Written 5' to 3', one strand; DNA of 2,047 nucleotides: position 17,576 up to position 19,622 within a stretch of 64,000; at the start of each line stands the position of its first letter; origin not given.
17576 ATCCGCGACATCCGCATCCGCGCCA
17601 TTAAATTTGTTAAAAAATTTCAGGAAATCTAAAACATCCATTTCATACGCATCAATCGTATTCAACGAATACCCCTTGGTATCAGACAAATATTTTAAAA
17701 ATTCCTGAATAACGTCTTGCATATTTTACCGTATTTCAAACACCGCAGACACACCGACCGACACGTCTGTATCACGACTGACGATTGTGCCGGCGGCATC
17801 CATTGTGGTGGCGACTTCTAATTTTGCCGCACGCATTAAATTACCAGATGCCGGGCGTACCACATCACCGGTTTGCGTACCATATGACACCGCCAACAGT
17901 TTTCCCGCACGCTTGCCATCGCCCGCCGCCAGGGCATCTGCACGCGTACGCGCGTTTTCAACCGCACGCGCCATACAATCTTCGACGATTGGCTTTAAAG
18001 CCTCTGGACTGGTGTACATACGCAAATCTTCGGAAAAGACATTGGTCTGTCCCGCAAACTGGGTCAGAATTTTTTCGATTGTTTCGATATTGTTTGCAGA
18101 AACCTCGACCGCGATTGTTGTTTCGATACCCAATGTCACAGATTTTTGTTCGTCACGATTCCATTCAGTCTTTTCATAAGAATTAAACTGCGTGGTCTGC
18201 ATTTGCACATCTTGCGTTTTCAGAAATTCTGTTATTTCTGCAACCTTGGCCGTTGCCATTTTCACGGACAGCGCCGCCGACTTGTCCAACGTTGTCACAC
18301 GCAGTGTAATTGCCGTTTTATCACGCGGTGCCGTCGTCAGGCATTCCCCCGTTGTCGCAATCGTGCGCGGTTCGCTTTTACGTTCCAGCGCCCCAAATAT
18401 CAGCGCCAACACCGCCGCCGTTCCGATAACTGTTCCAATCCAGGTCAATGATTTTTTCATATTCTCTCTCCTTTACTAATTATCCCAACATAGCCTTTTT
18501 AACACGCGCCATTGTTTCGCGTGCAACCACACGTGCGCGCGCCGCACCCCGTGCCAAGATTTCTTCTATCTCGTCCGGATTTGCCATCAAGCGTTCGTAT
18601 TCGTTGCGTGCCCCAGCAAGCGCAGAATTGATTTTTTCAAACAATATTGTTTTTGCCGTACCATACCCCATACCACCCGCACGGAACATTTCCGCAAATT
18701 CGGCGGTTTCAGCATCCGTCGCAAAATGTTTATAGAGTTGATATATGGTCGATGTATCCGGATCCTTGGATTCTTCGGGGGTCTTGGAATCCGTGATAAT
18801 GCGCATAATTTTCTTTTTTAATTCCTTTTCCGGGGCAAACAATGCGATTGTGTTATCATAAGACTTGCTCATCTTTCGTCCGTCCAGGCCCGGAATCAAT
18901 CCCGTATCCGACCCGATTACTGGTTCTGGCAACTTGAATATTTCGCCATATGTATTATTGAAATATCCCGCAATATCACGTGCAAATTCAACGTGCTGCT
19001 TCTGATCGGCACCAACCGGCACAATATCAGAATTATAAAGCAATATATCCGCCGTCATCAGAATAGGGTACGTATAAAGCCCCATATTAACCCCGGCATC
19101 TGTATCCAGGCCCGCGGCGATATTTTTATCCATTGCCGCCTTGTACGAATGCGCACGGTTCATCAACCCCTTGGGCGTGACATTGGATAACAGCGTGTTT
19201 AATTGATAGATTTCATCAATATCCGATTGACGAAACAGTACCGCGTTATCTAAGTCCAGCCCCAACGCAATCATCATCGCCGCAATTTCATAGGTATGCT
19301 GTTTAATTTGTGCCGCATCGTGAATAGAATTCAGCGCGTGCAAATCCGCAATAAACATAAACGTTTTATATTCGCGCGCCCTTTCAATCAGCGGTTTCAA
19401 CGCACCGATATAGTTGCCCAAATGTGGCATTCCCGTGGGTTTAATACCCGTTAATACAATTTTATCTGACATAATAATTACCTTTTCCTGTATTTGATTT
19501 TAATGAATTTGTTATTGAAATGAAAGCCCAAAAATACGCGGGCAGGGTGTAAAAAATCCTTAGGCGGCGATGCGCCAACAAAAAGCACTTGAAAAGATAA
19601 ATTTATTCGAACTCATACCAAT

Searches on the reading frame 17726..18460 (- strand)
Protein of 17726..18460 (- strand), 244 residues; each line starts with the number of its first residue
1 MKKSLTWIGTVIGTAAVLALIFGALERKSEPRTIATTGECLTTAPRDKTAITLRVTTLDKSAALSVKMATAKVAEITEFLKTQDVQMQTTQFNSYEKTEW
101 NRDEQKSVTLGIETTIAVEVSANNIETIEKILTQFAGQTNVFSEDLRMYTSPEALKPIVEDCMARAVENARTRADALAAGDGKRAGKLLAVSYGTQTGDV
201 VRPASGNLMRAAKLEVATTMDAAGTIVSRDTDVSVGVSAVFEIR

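Call 58: search_protein_families(library=ncbifam, proteins=[window:17726-18460:-], max_evalue=0.00001)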
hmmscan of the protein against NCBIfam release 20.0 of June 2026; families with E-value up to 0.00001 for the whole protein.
window:17726-18460:- (244 aa): 1 family
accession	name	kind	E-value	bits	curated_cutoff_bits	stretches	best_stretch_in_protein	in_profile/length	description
NF008299.0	PRK11087.1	equivalog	4.6e-10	39.3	249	1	12-243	12-236/238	oxidative stress defense protein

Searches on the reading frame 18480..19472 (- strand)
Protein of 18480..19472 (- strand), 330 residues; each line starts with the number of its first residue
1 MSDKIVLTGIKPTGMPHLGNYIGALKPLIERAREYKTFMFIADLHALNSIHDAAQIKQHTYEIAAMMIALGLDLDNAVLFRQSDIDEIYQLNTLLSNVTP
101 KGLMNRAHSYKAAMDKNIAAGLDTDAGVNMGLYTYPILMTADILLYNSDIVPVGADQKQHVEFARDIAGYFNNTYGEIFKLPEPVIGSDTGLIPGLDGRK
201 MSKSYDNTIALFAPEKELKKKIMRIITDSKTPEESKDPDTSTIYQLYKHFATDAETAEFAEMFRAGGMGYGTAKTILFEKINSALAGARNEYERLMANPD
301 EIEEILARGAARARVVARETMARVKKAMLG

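Call 58: search_protein_families(library=ncbifam, proteins=[window:18480-19472:-], max_evalue=0.00001)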
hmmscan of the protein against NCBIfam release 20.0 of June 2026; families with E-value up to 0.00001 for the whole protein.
window:18480-19472:- (330 aa): 11 families
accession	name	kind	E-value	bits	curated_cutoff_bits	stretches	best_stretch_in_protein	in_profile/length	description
NF009207.0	PRK12556.1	equivalog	1.7e-139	464.3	479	1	1-328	1-329/332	tryptophan--tRNA ligase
NF008923.0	PRK12284.1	equivalog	3.5e-129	431.4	597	1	5-327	4-328/431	tryptophan--tRNA ligase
TIGR00233.1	trpS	equivalog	2e-88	296.9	176.75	1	3-328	2-326/328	tryptophan--tRNA ligase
NF008922.0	PRK12283.1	equivalog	2.3e-66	224.4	572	2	2-178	2-174/400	tryptophan--tRNA ligase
NF008925.0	PRK12285.1-2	equivalog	2.1e-26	92.8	451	1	5-297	64-355/365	tryptophan--tRNA ligase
NF008927.0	PRK12285.1-4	equivalog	4.1e-19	68.8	478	1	5-296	75-363/385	tryptophan--tRNA ligase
NF008926.0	PRK12285.1-3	equivalog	2.3e-18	66.3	320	2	192-293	309-418/429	tryptophan--tRNA ligase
NF006330.0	PRK08560.1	equivalog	1.8e-17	63.4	220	1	6-224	35-247/342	tyrosine--tRNA ligase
NF008928.0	PRK12285.1-5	equivalog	9.4e-13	47.5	891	1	5-169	94-250/530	tryptophan--tRNA ligase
NF008924.0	PRK12285.1-1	equivalog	8.4e-10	38.4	644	1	48-293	121-356/381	tryptophan--tRNA ligase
TIGR00234.1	tyrS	equivalog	2.2e-06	27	113.8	0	6-231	38-274/406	tyrosine--tRNA ligase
